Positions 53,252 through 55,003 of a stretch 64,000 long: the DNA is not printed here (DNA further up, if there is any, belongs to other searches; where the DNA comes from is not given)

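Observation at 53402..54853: HydB/NuoF-like subunit has lost the FMN and NADH signatures; its [2Fe-2S] domain appears as a separate 81-aa gene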

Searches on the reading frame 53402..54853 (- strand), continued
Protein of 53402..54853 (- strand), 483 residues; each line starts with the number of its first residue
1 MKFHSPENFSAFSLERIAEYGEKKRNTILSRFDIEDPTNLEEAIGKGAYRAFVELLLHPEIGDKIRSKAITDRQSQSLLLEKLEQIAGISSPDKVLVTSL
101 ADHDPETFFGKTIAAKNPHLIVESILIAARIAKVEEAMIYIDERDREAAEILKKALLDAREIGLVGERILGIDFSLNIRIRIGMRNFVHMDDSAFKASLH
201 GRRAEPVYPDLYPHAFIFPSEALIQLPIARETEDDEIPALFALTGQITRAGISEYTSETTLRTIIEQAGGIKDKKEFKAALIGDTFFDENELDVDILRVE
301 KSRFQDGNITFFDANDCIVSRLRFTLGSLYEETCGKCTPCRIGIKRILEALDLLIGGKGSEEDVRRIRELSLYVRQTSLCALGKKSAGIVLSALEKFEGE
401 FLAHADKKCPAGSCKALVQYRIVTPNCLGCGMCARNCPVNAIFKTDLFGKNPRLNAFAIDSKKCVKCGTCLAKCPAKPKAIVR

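Call 10: find_encoding_contigs(protein=P0013, flank=10000, max_places=2)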
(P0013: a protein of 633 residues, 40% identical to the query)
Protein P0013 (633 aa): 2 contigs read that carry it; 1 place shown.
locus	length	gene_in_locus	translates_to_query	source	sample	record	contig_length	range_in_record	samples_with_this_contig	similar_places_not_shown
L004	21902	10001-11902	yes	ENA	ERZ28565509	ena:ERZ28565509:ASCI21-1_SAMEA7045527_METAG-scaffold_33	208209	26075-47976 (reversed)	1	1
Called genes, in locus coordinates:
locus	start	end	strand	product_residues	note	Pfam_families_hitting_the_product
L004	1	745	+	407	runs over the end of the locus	PF00266:Aminotran_5, PF01053:Cys_Met_Meta_PP (faint)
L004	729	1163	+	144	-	PF01592:NifU_N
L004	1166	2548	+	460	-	PF19295:SufBD_N, PF01458:SUFBD_core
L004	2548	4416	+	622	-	PF01134:GIDA, PF07992:Pyr_redox_2 (weak), PF13738:Pyr_redox_3 (faint), PF21680:GIDA_C_1st, PF13932:SAM_GIDA_C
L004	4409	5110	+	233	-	PF02527:GidB, PF13847:Methyltransf_31 (weak)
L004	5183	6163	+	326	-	PF00768:Peptidase_S11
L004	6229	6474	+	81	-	PF01257:2Fe-2S_thioredx (weak)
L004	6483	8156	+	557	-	PF12838:Fer4_7, PF13187:Fer4_9 (weak), PF13237:Fer4_10, PF14697:Fer4_21 (weak), PF25160:LdpA_Fe-S-bd (weak), PF00037:Fer4 (weak), PF02906:Fe_hyd_lg_C, PF04060:FeS, +1 more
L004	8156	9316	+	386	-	PF07228:SpoIIE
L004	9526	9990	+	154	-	PF01257:2Fe-2S_thioredx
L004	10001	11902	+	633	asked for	PF01257:2Fe-2S_thioredx, PF01512:Complex1_51K, PF10589:NADH_4Fe-4S, PF12797:Fer4_2 (faint), PF00037:Fer4 (weak), PF13237:Fer4_10 (weak), PF12838:Fer4_7, PF13187:Fer4_9 (weak), +2 more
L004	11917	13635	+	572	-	PF13510:Fer2_4, PF10588:NADH-G_4Fe-4S_3, PF12838:Fer4_7, PF13187:Fer4_9 (weak), PF13237:Fer4_10, PF14697:Fer4_21 (weak), PF02906:Fe_hyd_lg_C, PF02256:Fe_hyd_SSU, +2 more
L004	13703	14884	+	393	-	PF07690:MFS_1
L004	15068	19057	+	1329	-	PF16593:Cas9-BH, PF16592:Cas9_REC, PF13395:HNH_4, PF22702:Cas9_RuvC, PF16595:Cas9_PI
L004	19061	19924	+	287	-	PF01867:Cas_Cas1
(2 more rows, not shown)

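Call 11: find_encoding_contigs(protein=P0001, flank=10000, max_places=2)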
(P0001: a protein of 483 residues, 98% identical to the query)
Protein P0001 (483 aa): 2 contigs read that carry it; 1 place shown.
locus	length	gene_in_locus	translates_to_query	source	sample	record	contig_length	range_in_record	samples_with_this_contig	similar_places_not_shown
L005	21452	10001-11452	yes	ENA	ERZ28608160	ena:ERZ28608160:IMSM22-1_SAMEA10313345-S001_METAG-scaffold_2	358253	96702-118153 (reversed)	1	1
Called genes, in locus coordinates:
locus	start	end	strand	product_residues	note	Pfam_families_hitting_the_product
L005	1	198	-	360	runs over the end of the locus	-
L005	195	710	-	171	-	PF00160:Pro_isomerase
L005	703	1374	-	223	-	PF00702:Hydrolase, PF12710:HAD, PF13419:HAD_2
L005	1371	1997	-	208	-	PF00702:Hydrolase, PF12710:HAD, PF13419:HAD_2, PF13242:Hydrolase_like (weak)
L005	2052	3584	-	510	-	-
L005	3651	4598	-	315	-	PF01145:Band_7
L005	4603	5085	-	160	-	PF01957:NfeD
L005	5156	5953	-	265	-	-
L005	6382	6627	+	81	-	PF01257:2Fe-2S_thioredx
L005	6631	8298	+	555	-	PF12797:Fer4_2 (faint), PF12838:Fer4_7, PF13187:Fer4_9 (weak), PF13237:Fer4_10, PF14697:Fer4_21 (weak), PF00037:Fer4 (weak), PF02906:Fe_hyd_lg_C, PF04060:FeS, +1 more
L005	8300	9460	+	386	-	PF07228:SpoIIE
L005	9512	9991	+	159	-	PF01257:2Fe-2S_thioredx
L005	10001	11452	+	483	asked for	PF01512:Complex1_51K, PF12837:Fer4_6 (faint), PF00037:Fer4 (faint), PF10589:NADH_4Fe-4S, PF13237:Fer4_10 (faint), PF12838:Fer4_7, PF13187:Fer4_9 (weak)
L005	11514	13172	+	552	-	PF13510:Fer2_4, PF10588:NADH-G_4Fe-4S_3, PF12838:Fer4_7, PF13187:Fer4_9 (weak), PF13237:Fer4_10 (weak), PF00037:Fer4, PF02906:Fe_hyd_lg_C, PF02256:Fe_hyd_SSU, +3 more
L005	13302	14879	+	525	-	PF02446:Glyco_hydro_77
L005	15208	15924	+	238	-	PF00702:Hydrolase, PF13419:HAD_2 (weak)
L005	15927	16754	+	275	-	PF02645:DegV, PF13684:FakA-like_C (weak)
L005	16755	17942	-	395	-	PF01136:Peptidase_U32, PF16325:Peptidase_U32_C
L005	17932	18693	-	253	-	PF01136:Peptidase_U32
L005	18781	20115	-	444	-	PF03951:Gln-synt_N, PF00120:Gln-synt_C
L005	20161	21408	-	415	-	PF05195:AMP_N, PF00557:Peptidase_M24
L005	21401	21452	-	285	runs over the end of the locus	PF01656:CbiA (weak), PF10609:ParA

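Call 16: list_cluster_members(proteins=[window:53402-54853:-, window:56556-58223:-, window:49975-51552:-])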
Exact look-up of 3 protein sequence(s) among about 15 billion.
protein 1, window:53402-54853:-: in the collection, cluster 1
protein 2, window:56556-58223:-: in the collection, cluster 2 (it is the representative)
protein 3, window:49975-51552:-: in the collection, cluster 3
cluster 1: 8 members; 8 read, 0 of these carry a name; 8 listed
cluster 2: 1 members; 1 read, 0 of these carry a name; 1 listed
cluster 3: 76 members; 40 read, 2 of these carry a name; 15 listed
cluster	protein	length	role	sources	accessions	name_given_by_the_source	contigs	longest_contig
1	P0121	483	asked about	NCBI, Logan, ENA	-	-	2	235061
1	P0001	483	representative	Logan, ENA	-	-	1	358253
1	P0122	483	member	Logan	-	-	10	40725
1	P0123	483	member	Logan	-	-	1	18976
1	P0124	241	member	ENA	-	-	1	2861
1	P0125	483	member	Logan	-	-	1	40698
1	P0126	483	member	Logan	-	-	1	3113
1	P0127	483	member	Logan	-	-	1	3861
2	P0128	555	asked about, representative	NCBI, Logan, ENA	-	-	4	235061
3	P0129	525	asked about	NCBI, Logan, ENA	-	-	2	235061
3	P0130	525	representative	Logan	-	-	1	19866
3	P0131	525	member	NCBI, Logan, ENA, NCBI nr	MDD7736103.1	MAG: 4-alpha-glucanotransferase [Bacillales bacterium] | 4-alpha-glucanotransferase [Bacillales bacterium]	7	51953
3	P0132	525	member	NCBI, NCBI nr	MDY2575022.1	MAG: 4-alpha-glucanotransferase [Bacilli bacterium] | 4-alpha-glucanotransferase [Bacilli bacterium]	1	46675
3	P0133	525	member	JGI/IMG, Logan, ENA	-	-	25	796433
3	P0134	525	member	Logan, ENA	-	-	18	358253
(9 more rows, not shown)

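Call 26: find_related_loci(query=window:53402-54853:-, collection=genome_contigs, flank=10000)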
Query window:53402-54853:- (483 aa) in genome_contigs; peptide patterns used: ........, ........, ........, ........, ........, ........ (x = any residue, [..] = any of these).
55 stretches matched a pattern; 14 encode a relative of the query (tblastn E <= 1e-3); 14 distinct loci.
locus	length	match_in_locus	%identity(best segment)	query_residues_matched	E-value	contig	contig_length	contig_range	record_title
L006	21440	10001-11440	70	1-483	0e+0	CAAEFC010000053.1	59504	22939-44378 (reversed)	MAG TPA_asm: Bacilli bacterium, isolate HGM10897, WGS project CAAEFC010000000 data, contig: ERS396532_100_k85_151114, wh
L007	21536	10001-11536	38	3-483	2e-101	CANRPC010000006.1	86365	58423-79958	MAG: uncultured Bacilli bacterium isolate Lapin-019__bin23 genome assembly, contig: Lapin-019__NODE_116_length_86365_cov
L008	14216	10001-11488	39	19-483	6e-101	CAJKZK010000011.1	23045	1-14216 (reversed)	MAG TPA_asm: uncultured Firmicutes bacterium isolate SRR5519172-bin.28 genome assembly, contig: NODE_1389_length_23045_c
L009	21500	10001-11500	39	12-481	3e-100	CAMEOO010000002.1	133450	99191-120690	MAG: uncultured Bacillales bacterium isolate SRR11489748_bin.60_metaWRAP_v1.3_MAG genome assembly, contig: ERZ11466799.4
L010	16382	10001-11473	39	22-481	1e-97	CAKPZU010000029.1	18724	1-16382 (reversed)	MAG: uncultured Bacilli bacterium isolate REFINED_METABAT215_SUBJECT_CONTIGS_1500_ASSEMBLY_K77_MERGED__Pilot_MoBio_Fiber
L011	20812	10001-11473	39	22-481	5e-98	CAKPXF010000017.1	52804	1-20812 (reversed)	MAG: uncultured Bacilli bacterium isolate REFINED_METABAT215_TOP10_CONTIGS_1500_ASSEMBLY_K77_MERGED__Nepal_MoBio_Fiber-H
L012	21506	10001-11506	39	12-483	2e-97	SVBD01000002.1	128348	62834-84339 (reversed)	MAG: Erysipelotrichaceae bacterium isolate SIG219 NODE_75_length_128348_cov_43.901466, whole genome shotgun sequence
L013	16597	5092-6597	37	12-483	5e-96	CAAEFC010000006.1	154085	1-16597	MAG TPA_asm: Bacilli bacterium, isolate HGM10897, WGS project CAAEFC010000000 data, contig: ERS396532_100_k85_15307, who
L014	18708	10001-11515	39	15-483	9e-102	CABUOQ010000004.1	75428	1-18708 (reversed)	MAG TPA_asm: uncultured Firmicutes bacterium isolate MGYG-HGUT-04199 genome assembly, contig: GUT_GENOME259479_4, whole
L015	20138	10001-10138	37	422-475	6e-6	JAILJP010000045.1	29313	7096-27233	MAG: Lachnospiraceae bacterium isolate RUI179 k141_1823616_flag=0_multi=14.9038_len=29313, whole genome shotgun sequence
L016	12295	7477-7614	37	422-475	6e-6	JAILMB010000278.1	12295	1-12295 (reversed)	MAG: Lachnospiraceae bacterium isolate RUI243 k141_4798275_flag=0_multi=64.3997_len=12295, whole genome shotgun sequence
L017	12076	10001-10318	28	401-482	1e-5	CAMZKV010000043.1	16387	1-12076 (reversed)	uncultured Chlorobi bacterium isolate TAG_MAG_00004 genome assembly, contig: TAG_MAG_00004_000000000110, whole genome sh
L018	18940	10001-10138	37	422-475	1e-5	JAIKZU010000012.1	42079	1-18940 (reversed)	MAG: Lachnospiraceae bacterium isolate RUI515 k141_1156531_flag=0_multi=15.7917_len=42079, whole genome shotgun sequence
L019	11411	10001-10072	67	420-442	1e-4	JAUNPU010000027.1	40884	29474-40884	MAG: Eubacteriales bacterium isolate S36M_St_44 NODE_500_length_40884_cov_45.431336, whole genome shotgun sequence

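Call 29: search_protein_families(library=pfam, proteins=[L013:67-1137:+, L013:1152-1772:+, L013:2411-3370:+, L013:3351-4121:+, L013:4228-4692:+, L013:4705-6600:+, L013:6612-8333:+, L013:8484-9353:+, L013:9414-10445:+, L013:10460-11758:+], max_evalue=0.0001)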
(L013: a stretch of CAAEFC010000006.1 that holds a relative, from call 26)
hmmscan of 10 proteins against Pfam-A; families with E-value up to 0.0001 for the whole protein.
L013:67-1137:+ (356 aa): 1 family
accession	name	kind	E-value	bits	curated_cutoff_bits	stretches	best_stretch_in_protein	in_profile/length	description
PF02872.23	5_nucleotid_C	-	4.8e-06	27.2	23.6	1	248-289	48-88/158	5'-nucleotidase, C-terminal domain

L013:1152-1772:+ (206 aa): 3 families
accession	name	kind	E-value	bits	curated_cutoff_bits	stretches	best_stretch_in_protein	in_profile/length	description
PF12464.13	Mac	-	3.1e-18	66.2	22.1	1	6-56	1-52/53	Maltose acetyltransferase hexapeptide capping motif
PF00132.30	Hexapep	-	3.5e-15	55.4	27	1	140-173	2-35/36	Bacterial transferase hexapeptide (six repeats)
PF14602.12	Hexapep_2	-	2.6e-09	37.1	27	1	139-173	1-33/34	Hexapeptide repeat of succinyl-transferase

L013:2411-3370:+ (319 aa): 0 families

L013:3351-4121:+ (256 aa): 1 family
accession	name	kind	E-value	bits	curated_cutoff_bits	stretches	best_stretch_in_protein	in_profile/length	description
PF00528.27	BPD_transp_1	-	9.1e-11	42.2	26.4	1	79-251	2-183/184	Binding-protein-dependent transport system inner membrane component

L013:4228-4692:+ (154 aa): 1 family
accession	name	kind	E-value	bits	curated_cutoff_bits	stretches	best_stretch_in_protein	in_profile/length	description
PF01257.25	2Fe-2S_thioredx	-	2.7e-51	173.7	24.8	1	12-154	2-144/145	Thioredoxin-like [2Fe-2S] ferredoxin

L013:4705-6600:+ (631 aa): 11 families
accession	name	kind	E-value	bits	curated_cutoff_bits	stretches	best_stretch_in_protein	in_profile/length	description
PF01512.22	Complex1_51K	-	2.7e-46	157.6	31.2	1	185-356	1-149/150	Nuo51 FMN-binding domain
PF10589.14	NADH_4Fe-4S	-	7.7e-35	119.1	23.5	1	468-551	2-85/85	NADH-ubiquinone oxidoreductase-F iron-sulfur binding region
PF00037.32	Fer4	-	6.8e-09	35.6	21.1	2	569-591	2-24/24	4Fe-4S binding domain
PF12838.12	Fer4_7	-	7e-09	36.5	27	1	574-624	1-50/52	4Fe-4S dicluster domain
PF01257.25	2Fe-2S_thioredx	-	1.5e-07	31.8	24.8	1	31-107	64-142/145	Thioredoxin-like [2Fe-2S] ferredoxin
PF13237.11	Fer4_10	-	1.8e-07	31.4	25.5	1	569-623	3-53/53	4Fe-4S dicluster domain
PF12837.12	Fer4_6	-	2.9e-07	30.6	25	0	570-590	4-24/24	4Fe-4S binding domain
PF10531.15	SLBB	-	1e-06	28.9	27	1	380-428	2-53/55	SLBB domain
PF13187.11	Fer4_9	-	1.1e-06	29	27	1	574-625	1-50/52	4Fe-4S dicluster domain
PF12797.12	Fer4_2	-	1.3e-06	28.5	24.5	0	606-624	4-22/22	4Fe-4S binding domain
PF13183.11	Fer4_8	-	7.8e-05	23.6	27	0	573-625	3-67/68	4Fe-4S dicluster domain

L013:6612-8333:+ (573 aa): 11 families
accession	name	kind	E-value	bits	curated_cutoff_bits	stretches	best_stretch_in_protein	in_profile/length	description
PF02906.19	Fe_hyd_lg_C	-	2.7e-93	312.6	22.1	1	221-505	1-245/245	Iron only hydrogenase large subunit, C-terminal domain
PF02256.22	Fe_hyd_SSU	-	7.3e-19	68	24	1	517-570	2-55/56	Iron hydrogenase small subunit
PF10588.14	NADH-G_4Fe-4S_3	-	3e-18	65.5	27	1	89-126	1-38/40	NADH-ubiquinone oxidoreductase-G iron-sulfur binding region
PF13510.11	Fer2_4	-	1.4e-12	47.9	22.8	1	3-82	4-81/82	2Fe-2S iron-sulfur cluster binding domain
PF12838.12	Fer4_7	-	2.2e-09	38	27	1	151-202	1-52/52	4Fe-4S dicluster domain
PF14697.11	Fer4_21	-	1.1e-08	35.5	35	1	149-201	5-55/59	4Fe-4S dicluster domain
PF13237.11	Fer4_10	-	3.8e-07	30.4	25.5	1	145-199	2-53/53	4Fe-4S dicluster domain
PF00037.32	Fer4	-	1e-06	28.7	21.1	1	186-203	6-23/24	4Fe-4S binding domain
PF13187.11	Fer4_9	-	2.7e-06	27.7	27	1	151-202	1-51/52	4Fe-4S dicluster domain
PF12837.12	Fer4_6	-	4.9e-05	23.5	25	0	187-203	8-24/24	4Fe-4S binding domain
PF13484.11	Fer4_16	-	7e-05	24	30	1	188-210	2-28/66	4Fe-4S double cluster binding domain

L013:8484-9353:+ (289 aa): 2 families
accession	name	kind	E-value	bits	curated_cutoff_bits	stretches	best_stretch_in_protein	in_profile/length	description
PF00924.24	MS_channel_2nd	-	3.6e-18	65.9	20.2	1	121-186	2-67/68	Mechanosensitive ion channel, beta-domain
PF21082.3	MS_channel_3rd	-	2.1e-15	57.3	21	1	194-275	2-88/88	Mechanosensitive ion channel MscS, C-terminal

L013:9414-10445:+ (343 aa): 2 families
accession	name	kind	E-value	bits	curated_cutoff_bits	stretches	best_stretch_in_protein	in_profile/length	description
PF02774.23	Semialdhyde_dhC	-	1e-40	140.3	26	1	151-325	1-184/184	Semialdehyde dehydrogenase, dimerisation domain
PF01118.30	Semialdhyde_dh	-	3.8e-28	98.8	26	1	19-130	2-118/121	Semialdehyde dehydrogenase, NAD binding domain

L013:10460-11758:+ (432 aa): 1 family
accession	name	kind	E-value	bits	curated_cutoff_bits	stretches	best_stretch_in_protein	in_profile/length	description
PF00999.27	Na_H_Exchanger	-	1.8e-58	198.6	26.2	1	42-417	2-374/375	Sodium/hydrogen exchanger, transmembrane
